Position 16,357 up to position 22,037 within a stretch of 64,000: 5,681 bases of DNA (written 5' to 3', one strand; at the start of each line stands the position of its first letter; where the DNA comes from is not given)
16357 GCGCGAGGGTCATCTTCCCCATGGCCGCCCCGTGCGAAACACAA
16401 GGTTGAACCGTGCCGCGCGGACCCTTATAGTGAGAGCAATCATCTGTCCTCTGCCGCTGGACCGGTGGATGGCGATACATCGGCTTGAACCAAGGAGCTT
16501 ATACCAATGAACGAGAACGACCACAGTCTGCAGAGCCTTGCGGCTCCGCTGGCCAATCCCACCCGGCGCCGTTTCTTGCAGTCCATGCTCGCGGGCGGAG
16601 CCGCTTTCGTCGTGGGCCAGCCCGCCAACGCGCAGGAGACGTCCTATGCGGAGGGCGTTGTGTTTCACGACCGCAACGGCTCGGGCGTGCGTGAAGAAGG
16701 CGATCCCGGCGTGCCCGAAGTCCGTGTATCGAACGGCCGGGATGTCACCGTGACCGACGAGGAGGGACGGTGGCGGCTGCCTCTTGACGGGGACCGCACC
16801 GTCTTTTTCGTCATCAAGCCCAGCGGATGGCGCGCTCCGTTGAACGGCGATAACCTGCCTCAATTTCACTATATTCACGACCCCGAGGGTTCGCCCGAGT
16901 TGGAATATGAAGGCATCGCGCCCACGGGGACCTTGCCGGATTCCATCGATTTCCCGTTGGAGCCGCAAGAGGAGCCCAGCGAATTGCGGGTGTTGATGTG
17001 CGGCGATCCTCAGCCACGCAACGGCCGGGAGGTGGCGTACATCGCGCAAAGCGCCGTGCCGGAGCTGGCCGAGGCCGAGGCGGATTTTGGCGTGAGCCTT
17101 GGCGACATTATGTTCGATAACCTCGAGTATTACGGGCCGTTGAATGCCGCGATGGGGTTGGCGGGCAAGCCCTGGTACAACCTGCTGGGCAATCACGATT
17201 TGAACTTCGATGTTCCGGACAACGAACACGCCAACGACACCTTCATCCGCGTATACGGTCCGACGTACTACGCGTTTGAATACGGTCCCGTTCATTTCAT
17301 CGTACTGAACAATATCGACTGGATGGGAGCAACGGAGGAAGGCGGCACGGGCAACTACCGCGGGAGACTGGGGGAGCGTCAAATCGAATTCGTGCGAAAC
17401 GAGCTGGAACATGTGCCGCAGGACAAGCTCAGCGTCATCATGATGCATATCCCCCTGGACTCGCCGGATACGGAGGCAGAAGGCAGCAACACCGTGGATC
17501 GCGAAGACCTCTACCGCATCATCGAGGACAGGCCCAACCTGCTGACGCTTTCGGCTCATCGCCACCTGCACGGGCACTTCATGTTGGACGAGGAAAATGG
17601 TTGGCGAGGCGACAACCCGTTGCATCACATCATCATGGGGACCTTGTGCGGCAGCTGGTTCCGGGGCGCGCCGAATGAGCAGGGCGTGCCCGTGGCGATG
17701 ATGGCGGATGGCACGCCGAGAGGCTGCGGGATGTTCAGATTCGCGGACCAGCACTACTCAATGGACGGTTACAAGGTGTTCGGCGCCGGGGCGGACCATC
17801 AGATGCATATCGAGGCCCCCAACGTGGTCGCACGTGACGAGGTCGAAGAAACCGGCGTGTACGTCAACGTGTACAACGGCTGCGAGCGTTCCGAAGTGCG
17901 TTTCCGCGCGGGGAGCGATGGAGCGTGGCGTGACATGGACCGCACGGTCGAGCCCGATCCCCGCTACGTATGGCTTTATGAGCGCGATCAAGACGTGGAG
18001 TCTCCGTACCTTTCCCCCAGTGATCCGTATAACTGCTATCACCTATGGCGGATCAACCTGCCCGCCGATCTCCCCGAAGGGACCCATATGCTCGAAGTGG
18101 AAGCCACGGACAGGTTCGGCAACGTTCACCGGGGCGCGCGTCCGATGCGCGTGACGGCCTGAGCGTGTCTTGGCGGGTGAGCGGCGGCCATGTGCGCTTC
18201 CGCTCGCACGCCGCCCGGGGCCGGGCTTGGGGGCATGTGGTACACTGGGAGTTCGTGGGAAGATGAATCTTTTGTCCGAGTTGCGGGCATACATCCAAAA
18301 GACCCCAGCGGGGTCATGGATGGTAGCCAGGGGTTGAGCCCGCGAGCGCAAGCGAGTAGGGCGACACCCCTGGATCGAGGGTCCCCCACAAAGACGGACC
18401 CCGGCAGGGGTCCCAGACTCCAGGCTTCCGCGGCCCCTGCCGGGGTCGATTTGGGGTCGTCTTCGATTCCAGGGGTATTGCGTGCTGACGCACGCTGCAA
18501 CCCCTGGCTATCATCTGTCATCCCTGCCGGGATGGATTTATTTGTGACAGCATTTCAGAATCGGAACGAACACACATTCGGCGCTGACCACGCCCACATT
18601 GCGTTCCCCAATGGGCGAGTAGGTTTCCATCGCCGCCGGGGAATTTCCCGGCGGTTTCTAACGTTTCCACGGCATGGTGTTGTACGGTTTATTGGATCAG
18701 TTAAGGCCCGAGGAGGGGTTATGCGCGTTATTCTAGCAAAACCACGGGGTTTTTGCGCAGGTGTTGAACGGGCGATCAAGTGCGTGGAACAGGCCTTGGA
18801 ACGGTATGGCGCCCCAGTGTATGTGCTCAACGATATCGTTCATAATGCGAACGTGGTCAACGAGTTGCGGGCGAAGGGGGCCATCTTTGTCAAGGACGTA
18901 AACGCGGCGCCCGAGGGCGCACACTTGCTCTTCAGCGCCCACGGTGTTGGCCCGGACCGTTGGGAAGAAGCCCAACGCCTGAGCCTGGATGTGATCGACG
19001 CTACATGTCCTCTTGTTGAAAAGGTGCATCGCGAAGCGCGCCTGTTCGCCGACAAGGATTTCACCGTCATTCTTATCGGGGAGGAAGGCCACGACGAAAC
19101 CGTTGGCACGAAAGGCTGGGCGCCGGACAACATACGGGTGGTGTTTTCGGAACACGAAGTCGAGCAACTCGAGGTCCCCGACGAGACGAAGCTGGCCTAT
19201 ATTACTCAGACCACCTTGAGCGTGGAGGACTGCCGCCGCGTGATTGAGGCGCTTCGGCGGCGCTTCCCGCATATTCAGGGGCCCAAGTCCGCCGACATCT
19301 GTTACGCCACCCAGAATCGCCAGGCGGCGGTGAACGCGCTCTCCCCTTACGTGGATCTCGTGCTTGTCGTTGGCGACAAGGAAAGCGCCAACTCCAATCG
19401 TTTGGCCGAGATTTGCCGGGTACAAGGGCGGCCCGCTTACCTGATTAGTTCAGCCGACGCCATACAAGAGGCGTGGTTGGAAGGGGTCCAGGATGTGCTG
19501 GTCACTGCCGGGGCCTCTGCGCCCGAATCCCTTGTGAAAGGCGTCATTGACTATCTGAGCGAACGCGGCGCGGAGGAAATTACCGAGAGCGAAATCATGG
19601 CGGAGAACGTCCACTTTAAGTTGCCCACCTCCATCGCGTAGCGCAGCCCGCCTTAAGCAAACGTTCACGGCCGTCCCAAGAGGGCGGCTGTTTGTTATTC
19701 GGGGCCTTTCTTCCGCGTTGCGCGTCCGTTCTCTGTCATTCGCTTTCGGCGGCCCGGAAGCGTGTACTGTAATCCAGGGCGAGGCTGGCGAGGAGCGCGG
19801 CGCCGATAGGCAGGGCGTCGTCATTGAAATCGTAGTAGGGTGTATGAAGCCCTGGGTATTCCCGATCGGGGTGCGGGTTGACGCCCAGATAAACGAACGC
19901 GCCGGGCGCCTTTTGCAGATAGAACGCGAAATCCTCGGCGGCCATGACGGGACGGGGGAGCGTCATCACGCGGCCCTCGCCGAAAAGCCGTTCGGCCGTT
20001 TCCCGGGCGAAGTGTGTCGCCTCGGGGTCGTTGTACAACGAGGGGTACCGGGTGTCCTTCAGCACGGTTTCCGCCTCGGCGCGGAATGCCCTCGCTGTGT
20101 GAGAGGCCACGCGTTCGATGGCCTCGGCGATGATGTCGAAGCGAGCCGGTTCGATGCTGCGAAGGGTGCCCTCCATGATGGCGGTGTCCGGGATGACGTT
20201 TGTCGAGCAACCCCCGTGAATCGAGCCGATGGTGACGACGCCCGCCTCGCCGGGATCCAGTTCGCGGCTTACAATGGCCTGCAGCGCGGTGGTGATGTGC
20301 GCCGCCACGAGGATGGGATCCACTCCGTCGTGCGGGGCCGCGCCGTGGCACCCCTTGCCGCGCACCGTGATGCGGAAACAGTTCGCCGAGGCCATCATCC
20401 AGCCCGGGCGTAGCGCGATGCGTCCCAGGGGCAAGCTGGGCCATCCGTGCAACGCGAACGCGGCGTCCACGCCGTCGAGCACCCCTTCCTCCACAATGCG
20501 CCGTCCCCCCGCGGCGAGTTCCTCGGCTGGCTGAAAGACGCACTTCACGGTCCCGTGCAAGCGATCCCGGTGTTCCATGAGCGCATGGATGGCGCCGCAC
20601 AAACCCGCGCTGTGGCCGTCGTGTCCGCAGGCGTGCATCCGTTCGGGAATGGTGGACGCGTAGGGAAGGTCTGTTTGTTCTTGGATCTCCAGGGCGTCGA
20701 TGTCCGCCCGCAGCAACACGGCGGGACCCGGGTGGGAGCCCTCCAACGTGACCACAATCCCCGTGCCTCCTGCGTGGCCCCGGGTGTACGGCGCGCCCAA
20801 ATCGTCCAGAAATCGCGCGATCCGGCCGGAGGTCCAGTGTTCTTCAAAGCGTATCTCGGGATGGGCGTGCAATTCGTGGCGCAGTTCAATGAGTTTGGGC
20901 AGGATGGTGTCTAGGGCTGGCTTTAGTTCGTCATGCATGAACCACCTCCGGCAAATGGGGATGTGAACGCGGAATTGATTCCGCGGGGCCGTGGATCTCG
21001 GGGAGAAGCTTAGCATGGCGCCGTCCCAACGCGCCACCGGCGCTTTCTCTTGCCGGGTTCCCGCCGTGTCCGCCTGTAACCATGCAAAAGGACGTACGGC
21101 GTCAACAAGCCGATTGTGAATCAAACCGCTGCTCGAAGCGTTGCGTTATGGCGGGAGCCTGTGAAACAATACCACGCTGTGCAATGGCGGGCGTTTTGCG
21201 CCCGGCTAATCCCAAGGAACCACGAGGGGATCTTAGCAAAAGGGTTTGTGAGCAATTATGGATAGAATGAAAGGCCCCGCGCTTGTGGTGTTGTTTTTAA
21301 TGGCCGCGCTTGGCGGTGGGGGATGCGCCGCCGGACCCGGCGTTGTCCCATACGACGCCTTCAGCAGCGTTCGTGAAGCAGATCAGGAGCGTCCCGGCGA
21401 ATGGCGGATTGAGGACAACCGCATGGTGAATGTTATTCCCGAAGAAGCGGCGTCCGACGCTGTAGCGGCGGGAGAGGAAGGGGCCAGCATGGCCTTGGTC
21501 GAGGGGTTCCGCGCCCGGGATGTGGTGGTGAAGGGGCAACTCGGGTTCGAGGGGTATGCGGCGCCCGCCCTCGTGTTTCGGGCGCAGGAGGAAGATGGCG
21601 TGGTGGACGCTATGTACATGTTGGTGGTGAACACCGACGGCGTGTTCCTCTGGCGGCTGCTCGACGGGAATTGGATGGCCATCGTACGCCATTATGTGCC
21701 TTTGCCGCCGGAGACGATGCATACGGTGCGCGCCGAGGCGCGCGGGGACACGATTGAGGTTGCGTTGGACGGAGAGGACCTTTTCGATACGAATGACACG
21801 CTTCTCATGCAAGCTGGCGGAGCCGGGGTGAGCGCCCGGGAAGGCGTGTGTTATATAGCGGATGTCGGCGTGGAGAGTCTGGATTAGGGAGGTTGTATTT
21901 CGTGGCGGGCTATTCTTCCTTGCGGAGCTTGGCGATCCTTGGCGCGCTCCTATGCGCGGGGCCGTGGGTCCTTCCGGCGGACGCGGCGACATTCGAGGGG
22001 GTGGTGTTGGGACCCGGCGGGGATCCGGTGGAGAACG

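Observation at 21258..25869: Tandem paralogous secreted proteins of CarbopepD_reg-like repeats ending in Cys-less thioredoxin-fold domains, preceded by a DUF1080-like protein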

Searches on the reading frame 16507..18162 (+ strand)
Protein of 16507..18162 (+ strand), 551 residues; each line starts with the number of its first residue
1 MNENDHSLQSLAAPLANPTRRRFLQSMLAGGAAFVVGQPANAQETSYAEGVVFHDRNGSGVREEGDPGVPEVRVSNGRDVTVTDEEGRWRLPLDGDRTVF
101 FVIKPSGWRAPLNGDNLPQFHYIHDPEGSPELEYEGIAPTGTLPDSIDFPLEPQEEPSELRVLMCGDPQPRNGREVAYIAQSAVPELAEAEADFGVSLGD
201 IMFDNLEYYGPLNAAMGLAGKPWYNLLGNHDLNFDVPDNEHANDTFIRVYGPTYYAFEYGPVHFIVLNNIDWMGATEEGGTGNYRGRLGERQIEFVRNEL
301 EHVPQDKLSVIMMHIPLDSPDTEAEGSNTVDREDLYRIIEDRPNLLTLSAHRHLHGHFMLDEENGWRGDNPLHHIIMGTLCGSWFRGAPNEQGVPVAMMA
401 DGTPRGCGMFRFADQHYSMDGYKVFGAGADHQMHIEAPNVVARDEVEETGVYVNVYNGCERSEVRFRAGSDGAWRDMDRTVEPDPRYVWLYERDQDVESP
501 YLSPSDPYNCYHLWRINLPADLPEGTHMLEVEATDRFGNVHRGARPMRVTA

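Call 62: search_protein_families(library=pfam, proteins=[window:16507-18162:+], max_evalue=0.00001)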
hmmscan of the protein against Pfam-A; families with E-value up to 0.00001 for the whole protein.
window:16507-18162:+ (551 aa): 2 families
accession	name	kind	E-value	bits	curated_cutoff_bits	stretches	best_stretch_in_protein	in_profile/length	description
PF16370.11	MetallophosC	-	2e-35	122.8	29.7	1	376-540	3-167/168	C terminal of Calcineurin-like phosphoesterase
PF16371.11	MetallophosN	-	3e-11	43.8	35.6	1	65-127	6-68/77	N terminal of Calcineurin-like phosphoesterase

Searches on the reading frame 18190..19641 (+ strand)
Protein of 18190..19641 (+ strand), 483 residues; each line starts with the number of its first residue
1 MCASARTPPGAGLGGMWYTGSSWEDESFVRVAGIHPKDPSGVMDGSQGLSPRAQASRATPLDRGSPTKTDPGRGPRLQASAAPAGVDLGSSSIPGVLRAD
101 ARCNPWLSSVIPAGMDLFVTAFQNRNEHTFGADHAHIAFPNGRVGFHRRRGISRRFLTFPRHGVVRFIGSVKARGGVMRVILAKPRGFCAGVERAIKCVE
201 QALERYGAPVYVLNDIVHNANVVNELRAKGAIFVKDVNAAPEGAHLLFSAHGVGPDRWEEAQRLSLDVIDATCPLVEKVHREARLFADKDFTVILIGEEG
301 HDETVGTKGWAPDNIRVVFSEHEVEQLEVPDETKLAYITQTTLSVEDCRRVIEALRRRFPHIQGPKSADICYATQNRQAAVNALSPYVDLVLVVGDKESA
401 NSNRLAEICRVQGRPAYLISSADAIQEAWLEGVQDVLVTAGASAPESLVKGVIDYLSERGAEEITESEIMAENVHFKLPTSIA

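Call 62: search_protein_families(library=pfam, proteins=[window:18190-19641:+], max_evalue=0.00001)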
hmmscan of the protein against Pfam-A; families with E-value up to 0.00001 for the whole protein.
window:18190-19641:+ (483 aa): 1 family
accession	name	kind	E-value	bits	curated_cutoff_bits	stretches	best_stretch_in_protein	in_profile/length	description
PF02401.23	LYTB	-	4.4e-93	311.9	24.5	1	180-456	1-266/267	LytB protein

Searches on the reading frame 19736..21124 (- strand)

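Call 62: search_protein_families(library=pfam, proteins=[window:19736-21124:-], max_evalue=0.00001)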
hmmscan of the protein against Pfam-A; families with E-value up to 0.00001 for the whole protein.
window:19736-21124:- (462 aa): 2 families
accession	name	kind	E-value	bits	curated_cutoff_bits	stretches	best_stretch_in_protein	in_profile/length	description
PF01546.33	Peptidase_M20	-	8.6e-44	150.3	24.6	1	137-450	1-205/206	Peptidase family M20/M25/M40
PF07687.19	M20_dimer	-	3.1e-15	56.5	21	1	250-345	9-104/107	Peptidase dimerisation domain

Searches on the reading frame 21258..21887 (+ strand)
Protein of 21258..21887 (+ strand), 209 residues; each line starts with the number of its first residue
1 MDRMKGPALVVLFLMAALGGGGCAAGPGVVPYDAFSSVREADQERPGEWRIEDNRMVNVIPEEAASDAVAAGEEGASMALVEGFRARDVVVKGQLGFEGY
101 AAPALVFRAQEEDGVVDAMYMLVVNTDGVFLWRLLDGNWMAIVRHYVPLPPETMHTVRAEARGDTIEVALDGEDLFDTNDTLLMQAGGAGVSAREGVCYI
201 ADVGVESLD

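Call 3: search_protein_families(library=pfam, proteins=[window:21258-21887:+], max_evalue=1)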
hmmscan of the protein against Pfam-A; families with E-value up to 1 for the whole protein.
window:21258-21887:+ (209 aa): 2 families
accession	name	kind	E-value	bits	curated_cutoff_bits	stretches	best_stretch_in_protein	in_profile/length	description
PF06236.17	MelC1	-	0.052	14.1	27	1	65-160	17-99/115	Tyrosinase co-factor MelC1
PF06439.18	3keto-disac_hyd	-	0.12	12.8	26.8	1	101-183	66-156/187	3-keto-disaccharide hydrolase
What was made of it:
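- On DUF1080 / 3keto-disac_hyd (PF06439) / CBM66, for g1: The window protein scores 12.8 bits against a cut-off of 26.8 (call 3).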

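Call 4: search_protein_families(library=ncbifam, proteins=[window:21258-21887:+], max_evalue=1)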
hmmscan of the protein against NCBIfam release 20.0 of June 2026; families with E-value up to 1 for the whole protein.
window:21258-21887:+ (209 aa): 1 family
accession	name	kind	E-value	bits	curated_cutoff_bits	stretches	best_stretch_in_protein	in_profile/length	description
NF003333.0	PRK04342.1-2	equivalog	0.096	11.5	465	1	51-130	124-201/367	DNA topoisomerase IV subunit A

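Call 30: find_homologous_proteins(query=window:21258-21884:+)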
Query window:21258-21884:+ (209 aa): 8 proteins with E <= 0.001 among 2161 candidates.
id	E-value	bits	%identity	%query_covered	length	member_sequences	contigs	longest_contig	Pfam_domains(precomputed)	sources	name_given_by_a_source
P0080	2.6e-132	457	100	100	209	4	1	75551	-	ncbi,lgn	ncbi:MAG: hypothetical protein ACLFU6_00115 [Candidatus Hydrogenedentota bacterium]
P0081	2.6e-120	418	91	100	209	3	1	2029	-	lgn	-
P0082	8.7e-107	374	82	100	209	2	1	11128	-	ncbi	-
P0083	1.8e-106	373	82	100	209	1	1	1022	-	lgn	-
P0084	3.6e-106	372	82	100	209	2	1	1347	-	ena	-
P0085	8.6e-104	364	79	100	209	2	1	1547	-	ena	-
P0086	5.6e-101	355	78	100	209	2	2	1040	-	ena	-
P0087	4.1e-34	136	41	92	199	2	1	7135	-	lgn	-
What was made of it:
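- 21258..21887 (+): g1: a 209-aa lipoprotein (lipobox Cys23) with a ConA-like/DUF1080/CBM66-like jellyroll. It is a lineage-restricted companion of the pair. Hydrogenedentota' (call 30).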

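Call 32: search_solved_structures(query=A5, max_evalue=10, show_alignments=2)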
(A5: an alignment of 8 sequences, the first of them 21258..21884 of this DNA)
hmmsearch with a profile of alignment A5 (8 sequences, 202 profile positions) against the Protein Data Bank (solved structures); distinct sequences matched with E-value up to 10: 7.
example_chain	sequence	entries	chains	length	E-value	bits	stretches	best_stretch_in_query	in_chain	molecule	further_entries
4azz_A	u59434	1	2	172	3e-06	30.1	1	90-201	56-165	LEVANASE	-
4b1l_A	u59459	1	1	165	7.2e-06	28.8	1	90-197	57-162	LEVANASE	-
4b1m_A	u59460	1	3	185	7.9e-06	28.7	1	90-197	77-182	LEVANASE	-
9qtp_o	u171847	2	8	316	0.23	14.1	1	27-90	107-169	Tetrahydromethanopterin S-methyltransferase subunit H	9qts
3dbo_B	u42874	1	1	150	0.45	13.2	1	42-125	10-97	Uncharacterized protein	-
2ph3_A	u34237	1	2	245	0.54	12.9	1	89-140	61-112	3-oxoacyl-[acyl carrier protein] reductase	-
3awy_B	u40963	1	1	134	2.5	10.7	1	117-145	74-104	MelC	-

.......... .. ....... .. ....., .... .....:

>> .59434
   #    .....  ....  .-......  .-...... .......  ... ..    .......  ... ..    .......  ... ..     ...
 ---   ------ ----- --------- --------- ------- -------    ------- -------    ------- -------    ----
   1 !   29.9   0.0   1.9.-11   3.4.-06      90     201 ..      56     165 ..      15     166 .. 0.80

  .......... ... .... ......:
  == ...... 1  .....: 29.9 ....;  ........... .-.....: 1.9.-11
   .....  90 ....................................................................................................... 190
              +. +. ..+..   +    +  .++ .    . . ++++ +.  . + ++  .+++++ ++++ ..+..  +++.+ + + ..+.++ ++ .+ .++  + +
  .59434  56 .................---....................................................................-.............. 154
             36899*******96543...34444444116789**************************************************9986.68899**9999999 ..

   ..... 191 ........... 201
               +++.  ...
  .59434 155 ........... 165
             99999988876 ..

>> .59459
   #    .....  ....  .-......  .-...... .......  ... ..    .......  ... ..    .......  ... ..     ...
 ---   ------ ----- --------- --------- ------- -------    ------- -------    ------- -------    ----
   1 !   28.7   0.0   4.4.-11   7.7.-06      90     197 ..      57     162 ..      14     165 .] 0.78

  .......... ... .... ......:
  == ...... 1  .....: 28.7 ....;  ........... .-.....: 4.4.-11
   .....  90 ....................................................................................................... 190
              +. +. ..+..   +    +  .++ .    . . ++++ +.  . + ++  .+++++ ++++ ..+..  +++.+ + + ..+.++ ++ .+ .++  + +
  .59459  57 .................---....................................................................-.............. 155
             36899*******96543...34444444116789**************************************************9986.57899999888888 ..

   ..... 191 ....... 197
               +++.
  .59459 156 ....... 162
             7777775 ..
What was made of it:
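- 21258..21887 (+): The family profile matches CBM66 4azz at E=3e-6 (call 32).
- On DUF1080 / 3keto-disac_hyd (PF06439) / CBM66, for g1: The family profile matches CBM66 structures at E=3e-6 (call 32).
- g1 resembles a carbohydrate-binding module, CBM66 (call 32).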

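Call 33: search_protein_families(library=pfam, alignment_id=A5, max_evalue=1)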
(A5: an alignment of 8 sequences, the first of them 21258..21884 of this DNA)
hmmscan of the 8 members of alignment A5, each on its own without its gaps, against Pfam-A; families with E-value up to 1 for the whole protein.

A. member 1, window:21258-21884:+ (209 aa): 2 families
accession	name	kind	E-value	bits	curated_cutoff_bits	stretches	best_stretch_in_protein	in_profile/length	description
PF06236.17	MelC1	-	0.052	14.1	27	1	65-160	17-99/115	Tyrosinase co-factor MelC1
PF06439.18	3keto-disac_hyd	-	0.12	12.8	26.8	1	101-183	66-156/187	3-keto-disaccharide hydrolase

B. families by the number of members that match (of 8 scanned): 8 families
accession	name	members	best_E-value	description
PF06439.18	3keto-disac_hyd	8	0.00084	3-keto-disaccharide hydrolase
PF19763.6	DUF6250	3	0.0017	Domain of unknown function (DUF6250)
PF13385.13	Laminin_G_3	1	0.00018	Concanavalin A-like lectin/glucanases superfamily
PF22925.3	TS_C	1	0.0095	Trans-sialidase, C-terminal domain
PF00337.29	Gal-bind_lectin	1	0.031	Galactoside-binding lectin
PF25401.1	PH_27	1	0.036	Kinetoplastid PH-like domain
PF06236.17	MelC1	1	0.052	Tyrosinase co-factor MelC1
PF21708.4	Glyco_hydro_59_C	1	0.21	Galactocerebrosidase, C-terminal lectin domain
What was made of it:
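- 21258..21887 (+): PF06439 is hit weakly in 8 of 8 members (call 33).
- On DUF1080 / 3keto-disac_hyd (PF06439) / CBM66, for g1: 8 of 8 homologues hit weakly, best E=8e-4 (call 33).
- Closest known: CBM66 / DUF1080. Same: All members weakly hit PF06439 (calls 32, 33).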
